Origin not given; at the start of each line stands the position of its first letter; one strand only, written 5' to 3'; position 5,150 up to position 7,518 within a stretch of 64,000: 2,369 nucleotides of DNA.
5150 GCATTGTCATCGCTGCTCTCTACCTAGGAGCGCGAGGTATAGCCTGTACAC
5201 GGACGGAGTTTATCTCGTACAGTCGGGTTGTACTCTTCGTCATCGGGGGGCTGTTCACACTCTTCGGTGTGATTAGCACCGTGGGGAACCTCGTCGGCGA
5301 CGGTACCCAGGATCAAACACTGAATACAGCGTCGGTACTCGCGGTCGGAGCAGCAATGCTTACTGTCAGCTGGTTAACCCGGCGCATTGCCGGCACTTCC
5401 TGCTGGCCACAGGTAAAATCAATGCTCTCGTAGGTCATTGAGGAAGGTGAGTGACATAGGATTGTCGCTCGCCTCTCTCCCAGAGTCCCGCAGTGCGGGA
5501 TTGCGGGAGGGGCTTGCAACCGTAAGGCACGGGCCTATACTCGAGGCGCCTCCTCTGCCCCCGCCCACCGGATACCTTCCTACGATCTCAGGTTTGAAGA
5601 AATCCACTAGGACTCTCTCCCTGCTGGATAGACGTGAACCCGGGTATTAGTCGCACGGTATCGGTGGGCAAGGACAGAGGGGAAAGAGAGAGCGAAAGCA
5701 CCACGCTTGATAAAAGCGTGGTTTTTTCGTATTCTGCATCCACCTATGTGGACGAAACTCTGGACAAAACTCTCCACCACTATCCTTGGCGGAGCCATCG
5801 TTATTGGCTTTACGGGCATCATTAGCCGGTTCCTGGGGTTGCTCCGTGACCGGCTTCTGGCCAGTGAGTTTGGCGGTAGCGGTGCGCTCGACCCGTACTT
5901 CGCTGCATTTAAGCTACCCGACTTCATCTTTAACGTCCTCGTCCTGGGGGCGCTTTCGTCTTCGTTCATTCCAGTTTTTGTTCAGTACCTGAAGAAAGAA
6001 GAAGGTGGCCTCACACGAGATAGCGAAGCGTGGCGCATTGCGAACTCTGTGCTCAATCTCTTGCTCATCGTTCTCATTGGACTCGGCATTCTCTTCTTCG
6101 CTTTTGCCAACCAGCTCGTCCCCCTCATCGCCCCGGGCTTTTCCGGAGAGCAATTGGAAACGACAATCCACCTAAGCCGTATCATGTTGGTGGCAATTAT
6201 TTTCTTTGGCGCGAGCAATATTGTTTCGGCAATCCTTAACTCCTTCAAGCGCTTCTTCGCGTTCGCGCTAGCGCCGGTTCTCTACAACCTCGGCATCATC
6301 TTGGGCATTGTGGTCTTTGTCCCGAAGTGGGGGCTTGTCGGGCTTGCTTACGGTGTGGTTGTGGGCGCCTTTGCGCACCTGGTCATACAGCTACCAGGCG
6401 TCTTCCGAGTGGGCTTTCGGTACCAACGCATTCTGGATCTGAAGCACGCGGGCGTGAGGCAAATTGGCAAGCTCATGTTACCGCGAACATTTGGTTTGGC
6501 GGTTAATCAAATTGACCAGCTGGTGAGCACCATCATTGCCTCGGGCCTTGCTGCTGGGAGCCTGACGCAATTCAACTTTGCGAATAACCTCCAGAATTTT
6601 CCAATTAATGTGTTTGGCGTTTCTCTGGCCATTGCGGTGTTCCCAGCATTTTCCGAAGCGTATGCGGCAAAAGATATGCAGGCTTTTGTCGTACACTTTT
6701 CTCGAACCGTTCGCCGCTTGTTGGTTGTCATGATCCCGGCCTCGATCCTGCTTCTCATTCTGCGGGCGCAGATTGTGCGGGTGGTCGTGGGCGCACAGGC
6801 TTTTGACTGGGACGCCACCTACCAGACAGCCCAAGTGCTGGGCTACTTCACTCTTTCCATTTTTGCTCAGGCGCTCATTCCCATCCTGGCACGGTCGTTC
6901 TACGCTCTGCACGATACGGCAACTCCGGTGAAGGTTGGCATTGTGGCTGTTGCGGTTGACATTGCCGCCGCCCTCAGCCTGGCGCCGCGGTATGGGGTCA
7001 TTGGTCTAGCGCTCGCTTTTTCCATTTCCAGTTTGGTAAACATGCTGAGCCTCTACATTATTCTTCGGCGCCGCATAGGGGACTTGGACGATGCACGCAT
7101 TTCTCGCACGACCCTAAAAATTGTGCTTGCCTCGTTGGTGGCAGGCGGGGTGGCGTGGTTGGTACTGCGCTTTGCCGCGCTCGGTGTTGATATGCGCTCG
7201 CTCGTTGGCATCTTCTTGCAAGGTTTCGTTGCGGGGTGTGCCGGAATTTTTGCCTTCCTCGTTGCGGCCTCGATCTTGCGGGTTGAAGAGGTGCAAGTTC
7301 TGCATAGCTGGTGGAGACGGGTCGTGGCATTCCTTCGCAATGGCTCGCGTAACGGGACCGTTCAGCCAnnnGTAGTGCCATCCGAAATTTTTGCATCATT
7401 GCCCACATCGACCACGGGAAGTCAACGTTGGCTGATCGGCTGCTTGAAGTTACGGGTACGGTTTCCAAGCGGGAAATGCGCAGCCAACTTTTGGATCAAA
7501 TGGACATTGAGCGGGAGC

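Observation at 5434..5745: About 290-nt ORF-free structured region ending in a strong intrinsic terminator 18 nt before the murJ start codon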

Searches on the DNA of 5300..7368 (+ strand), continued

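Call 37: search_with_rna_model(model_id=R1, sources=[L095, L096, L097, L093], max_evalue=1, show_alignments=3)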
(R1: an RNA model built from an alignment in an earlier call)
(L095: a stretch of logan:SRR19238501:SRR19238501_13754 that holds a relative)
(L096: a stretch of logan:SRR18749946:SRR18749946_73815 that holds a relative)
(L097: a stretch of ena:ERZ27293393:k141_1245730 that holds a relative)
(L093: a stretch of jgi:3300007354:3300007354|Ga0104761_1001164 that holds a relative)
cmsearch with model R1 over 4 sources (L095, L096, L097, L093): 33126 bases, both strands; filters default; matches with E-value up to 1: 7.
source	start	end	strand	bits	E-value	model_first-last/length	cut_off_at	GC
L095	4697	4848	+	93.2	8.5e-23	1-152/152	no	0.53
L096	109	260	+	93.2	8.5e-23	1-152/152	no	0.53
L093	2372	2521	+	78.1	7.8e-19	1-152/152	no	0.46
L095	4697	4845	-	23.3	0.00017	1-152/152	no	0.52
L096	109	257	-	23.3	0.00017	1-152/152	no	0.52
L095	6630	6686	-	12.4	0.12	1-152/152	no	0.58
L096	2042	2098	-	12.4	0.12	1-152/152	no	0.58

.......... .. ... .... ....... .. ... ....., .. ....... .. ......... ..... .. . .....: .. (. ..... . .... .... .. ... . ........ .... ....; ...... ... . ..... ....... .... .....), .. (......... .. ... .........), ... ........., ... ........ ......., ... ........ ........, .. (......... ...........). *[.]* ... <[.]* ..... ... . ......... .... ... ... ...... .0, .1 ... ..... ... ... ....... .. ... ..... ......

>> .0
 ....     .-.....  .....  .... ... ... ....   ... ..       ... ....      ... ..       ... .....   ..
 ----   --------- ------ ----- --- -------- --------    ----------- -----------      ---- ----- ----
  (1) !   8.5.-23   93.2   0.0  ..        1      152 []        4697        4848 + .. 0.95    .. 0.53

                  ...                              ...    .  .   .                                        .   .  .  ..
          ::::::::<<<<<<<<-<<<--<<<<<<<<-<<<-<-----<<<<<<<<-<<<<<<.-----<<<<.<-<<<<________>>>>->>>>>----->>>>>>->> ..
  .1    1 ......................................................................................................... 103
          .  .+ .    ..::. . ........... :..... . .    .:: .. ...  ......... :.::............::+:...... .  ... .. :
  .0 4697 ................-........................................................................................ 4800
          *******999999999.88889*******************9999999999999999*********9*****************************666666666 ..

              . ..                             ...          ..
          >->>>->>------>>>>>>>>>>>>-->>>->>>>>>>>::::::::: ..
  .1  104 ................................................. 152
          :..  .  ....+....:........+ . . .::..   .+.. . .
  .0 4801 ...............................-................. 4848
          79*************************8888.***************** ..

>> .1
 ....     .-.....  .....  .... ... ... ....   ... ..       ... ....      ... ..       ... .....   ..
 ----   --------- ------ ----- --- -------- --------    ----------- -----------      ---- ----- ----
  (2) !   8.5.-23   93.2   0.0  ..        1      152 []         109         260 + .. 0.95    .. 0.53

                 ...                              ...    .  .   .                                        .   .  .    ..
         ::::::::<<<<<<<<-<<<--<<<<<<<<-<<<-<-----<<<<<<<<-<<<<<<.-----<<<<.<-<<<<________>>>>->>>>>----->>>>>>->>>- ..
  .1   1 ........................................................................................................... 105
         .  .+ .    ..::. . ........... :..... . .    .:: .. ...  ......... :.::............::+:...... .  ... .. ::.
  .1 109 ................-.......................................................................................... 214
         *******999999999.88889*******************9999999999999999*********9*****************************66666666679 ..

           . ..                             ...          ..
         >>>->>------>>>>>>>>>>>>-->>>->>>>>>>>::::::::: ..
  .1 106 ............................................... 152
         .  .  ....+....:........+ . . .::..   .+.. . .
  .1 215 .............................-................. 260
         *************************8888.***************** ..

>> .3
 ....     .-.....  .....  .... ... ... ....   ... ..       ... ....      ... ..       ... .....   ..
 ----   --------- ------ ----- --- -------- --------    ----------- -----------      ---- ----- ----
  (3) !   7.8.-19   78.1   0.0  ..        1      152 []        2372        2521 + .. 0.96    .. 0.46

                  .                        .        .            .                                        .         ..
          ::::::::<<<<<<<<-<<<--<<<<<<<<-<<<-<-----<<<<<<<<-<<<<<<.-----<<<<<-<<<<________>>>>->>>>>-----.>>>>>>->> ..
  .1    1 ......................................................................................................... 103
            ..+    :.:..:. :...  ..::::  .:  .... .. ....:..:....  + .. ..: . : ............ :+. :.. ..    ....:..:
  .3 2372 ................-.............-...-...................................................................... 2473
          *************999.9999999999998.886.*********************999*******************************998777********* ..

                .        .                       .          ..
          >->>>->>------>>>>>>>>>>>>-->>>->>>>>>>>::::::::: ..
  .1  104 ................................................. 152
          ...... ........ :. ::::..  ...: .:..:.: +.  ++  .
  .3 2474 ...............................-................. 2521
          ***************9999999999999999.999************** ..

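Call 42: search_with_rna_model(model_id=R1, sources=[L097, L098, L099, L100, L101, L102], max_evalue=1)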
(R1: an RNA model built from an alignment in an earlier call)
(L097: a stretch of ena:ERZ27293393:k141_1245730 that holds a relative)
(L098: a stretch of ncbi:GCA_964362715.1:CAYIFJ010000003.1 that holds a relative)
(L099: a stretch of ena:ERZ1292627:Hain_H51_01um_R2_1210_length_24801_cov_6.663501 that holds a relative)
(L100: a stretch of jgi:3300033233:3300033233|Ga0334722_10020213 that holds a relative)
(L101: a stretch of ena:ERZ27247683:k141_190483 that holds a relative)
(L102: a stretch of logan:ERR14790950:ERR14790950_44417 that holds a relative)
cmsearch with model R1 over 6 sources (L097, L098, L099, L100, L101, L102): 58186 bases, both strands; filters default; matches with E-value up to 1: 4.
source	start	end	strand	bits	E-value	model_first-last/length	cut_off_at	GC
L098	4739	4890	+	139.6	1.2e-34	1-152/152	no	0.58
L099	4739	4890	+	139.6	1.2e-34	1-152/152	no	0.58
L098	4738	4889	-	23.4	0.00026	1-152/152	no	0.58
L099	4738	4889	-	23.4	0.00026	1-152/152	no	0.58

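Call 43: search_with_rna_model(model_id=R1, sources=[window, L001, L002, L003, L004, L005, L083, L093, L095], max_evalue=1e-15, make_alignment=true)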
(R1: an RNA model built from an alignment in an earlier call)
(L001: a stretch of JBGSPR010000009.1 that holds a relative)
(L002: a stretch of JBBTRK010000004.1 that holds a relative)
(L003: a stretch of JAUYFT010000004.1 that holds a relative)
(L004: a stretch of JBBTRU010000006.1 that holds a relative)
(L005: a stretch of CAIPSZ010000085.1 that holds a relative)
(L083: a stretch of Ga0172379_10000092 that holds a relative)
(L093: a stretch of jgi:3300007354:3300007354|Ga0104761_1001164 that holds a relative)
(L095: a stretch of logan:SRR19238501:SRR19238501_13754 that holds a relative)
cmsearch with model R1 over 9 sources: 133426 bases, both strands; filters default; matches with E-value up to 1e-15: 9.
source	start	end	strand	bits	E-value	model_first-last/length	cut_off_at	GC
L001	2039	2190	+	173.5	3.5e-43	1-152/152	no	0.56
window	5541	5692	+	168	9.7e-42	1-152/152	no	0.58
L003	3507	3657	+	163.7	1.3e-40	1-152/152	no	0.54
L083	5422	5572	+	163.5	1.5e-40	1-152/152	no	0.6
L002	3688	3839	+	162.8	2.2e-40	1-152/152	no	0.57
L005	200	352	+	144.9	1.1e-35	1-152/152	no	0.63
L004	3694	3845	+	139.6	2.7e-34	1-152/152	no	0.58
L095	4697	4848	+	93.2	3.4e-22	1-152/152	no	0.53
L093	2372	2521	+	78.1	3.1e-18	1-152/152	no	0.46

Alignment A4: 9 matches aligned to the model, 155 columns, each read 5' to 3' on its own strand. Consensus structure (alignment columns), stored with it:
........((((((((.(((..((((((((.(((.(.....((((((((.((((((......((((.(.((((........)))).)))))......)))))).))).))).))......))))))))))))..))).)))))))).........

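Call 57: search_with_rna_model(model_id=R1, sources=[L103, L104, L105, L106, L107, L108, L109, L110, L111, L112, L113, L114], max_evalue=1)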
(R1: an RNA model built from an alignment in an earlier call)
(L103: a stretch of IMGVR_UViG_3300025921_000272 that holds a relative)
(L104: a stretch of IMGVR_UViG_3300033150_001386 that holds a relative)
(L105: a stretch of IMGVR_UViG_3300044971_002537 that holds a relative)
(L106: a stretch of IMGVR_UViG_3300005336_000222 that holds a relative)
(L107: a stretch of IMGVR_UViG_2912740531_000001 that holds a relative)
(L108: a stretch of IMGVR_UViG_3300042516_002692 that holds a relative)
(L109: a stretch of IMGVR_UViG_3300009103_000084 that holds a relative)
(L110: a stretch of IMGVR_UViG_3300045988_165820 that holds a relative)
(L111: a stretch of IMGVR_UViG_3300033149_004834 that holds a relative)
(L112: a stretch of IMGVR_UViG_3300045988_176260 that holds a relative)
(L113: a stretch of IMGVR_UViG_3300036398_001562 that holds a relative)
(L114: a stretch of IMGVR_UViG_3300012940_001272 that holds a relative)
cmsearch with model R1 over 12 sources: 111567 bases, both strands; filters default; matches with E-value up to 1: 1.
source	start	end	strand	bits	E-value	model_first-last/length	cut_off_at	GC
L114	12905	13034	-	13.3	0.23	1-152/152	no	0.63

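Call 65: build_rna_model(alignment_id=A4)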
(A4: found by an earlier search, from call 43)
Model R2 built from alignment A4 (9 sequences, 155 columns); structure: stored with the alignment.
model positions 152; base pairs 46; branch points 0; effective number of sequences 1.55; information 0.59 bits per position. Calibrated on 0.2 Mb of random sequence (short: E-values are rough).
structure used (alignment columns):
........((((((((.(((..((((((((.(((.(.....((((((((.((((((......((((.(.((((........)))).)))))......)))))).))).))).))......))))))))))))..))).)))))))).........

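Call 66: search_with_rna_model(model_id=R2, sources=[window, L006, L007, L008, L009, L010, L011, L012, L013, L014, L015, L016, L017, L018, L019, L020, L021, L022, L023, L024, L025, L026, L027, L028, L029, L030, L031, L032, L033, L034, L035, L036, L037, L038, L039, L040, L041, L042, L043, L044, L045, L046, L047, L048, L049, L050, L051, L052, L053, L054, L055, L056, L057, L058, L059, L060, L061, L062, L063, L064, L065, L066, L067, L068, L069, L070, L071, L072, L073, L074, L075, L076, L077, L078, L079, L080, L082, L084, L085, L086, L087, L088, L089, L090, L091, L092, L097, L100, L101, L102], max_evalue=1)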
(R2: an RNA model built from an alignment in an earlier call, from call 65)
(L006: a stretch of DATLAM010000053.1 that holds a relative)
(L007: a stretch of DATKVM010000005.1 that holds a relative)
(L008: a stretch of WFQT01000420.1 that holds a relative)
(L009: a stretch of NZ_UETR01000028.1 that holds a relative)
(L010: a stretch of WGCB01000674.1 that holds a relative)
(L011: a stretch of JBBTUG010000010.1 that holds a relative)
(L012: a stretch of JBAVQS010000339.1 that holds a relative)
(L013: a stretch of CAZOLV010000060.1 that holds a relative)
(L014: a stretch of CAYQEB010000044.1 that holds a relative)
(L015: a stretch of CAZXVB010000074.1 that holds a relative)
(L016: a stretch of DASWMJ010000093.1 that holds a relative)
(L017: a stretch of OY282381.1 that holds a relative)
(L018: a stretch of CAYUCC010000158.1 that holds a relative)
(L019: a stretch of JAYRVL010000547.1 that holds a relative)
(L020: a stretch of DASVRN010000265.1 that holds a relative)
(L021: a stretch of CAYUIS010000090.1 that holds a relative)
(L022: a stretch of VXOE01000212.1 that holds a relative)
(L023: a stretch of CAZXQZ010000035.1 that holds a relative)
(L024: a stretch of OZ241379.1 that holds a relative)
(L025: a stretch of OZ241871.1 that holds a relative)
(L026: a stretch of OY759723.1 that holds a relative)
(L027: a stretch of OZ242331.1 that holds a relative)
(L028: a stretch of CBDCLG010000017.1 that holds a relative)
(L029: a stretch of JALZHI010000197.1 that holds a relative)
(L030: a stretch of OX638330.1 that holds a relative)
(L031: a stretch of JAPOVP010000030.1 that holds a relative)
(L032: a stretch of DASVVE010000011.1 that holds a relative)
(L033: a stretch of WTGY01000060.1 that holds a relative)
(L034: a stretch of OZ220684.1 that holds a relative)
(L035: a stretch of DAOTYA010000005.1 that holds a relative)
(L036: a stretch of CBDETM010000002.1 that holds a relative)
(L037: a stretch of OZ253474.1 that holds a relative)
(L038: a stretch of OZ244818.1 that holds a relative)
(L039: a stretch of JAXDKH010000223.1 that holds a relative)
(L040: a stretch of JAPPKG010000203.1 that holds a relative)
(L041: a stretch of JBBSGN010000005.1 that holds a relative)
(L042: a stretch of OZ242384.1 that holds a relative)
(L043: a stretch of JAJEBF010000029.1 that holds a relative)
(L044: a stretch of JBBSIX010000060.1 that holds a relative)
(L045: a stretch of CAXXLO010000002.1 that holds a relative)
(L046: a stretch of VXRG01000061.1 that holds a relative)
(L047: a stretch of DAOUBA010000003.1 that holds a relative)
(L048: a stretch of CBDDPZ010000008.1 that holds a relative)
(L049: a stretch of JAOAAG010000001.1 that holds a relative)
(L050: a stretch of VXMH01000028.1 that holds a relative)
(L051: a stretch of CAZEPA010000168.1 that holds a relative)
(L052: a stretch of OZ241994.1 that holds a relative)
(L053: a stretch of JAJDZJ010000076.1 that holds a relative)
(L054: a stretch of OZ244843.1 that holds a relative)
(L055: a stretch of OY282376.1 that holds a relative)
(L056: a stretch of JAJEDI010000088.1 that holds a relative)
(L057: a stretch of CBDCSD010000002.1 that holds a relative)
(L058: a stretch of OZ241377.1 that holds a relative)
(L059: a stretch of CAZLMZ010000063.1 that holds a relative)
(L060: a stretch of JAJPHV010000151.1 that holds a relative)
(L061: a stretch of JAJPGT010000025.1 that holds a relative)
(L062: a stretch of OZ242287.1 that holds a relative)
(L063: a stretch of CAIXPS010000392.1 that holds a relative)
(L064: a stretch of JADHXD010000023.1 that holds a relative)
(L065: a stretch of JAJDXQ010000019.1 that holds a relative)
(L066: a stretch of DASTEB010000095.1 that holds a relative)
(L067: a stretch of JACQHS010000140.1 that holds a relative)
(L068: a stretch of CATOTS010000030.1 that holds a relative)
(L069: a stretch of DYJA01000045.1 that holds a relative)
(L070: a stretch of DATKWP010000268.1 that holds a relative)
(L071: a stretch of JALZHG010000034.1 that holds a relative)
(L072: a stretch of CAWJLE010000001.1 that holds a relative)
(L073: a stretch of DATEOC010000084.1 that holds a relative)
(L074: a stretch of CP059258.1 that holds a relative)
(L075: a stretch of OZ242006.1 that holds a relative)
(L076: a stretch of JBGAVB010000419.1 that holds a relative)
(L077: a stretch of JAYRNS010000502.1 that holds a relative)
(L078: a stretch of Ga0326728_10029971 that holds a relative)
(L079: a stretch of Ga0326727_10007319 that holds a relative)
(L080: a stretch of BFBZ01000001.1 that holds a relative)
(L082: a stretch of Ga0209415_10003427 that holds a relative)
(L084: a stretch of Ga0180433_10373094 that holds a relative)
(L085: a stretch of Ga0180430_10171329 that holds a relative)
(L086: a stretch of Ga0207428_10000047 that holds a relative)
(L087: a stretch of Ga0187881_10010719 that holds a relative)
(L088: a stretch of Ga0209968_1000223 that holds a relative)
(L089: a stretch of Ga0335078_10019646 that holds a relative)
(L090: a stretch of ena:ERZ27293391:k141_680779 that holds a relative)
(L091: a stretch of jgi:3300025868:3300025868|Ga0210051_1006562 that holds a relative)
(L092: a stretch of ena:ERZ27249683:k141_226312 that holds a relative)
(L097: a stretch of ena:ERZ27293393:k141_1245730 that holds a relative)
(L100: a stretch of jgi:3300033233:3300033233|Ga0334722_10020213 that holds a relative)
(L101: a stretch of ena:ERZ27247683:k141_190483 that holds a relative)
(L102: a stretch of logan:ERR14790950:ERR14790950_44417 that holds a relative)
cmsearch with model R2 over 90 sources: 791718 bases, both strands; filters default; matches with E-value up to 1: 4.
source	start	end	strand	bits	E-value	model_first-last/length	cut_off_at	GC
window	5541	5692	+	157.1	6e-38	1-152/152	no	0.58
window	5540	5691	-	34.5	6e-06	1-152/152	no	0.58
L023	8781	8946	+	16.2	0.35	1-152/152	no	0.67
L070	1169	1268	+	15.7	0.47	1-152/152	no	0.69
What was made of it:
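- Tried and rejected: The broader model R2 on 90 loci found nothing (call 66).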

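Call 71: search_rna_families(source=L093, start=2330, end=2570, threshold=evalue, max_evalue=10)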
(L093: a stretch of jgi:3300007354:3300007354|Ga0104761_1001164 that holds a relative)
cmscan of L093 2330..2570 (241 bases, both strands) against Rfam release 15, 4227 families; matches with E-value up to 10: 3.
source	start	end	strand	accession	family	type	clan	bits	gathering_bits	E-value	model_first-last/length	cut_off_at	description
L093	2372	2520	+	RF04202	MIR5380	Gene; miRNA;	-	17.2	150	0.65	1-137/137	no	MIR5380 microRNA precursor family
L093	2399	2437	-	RF02929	algC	Cis-reg;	-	12.7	33.8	9.2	1-52/52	no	algC RNA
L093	2330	2383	+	RF01706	Gut-1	Gene; sRNA;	-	12.3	50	8.9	1-77/77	no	Gut-1 RNA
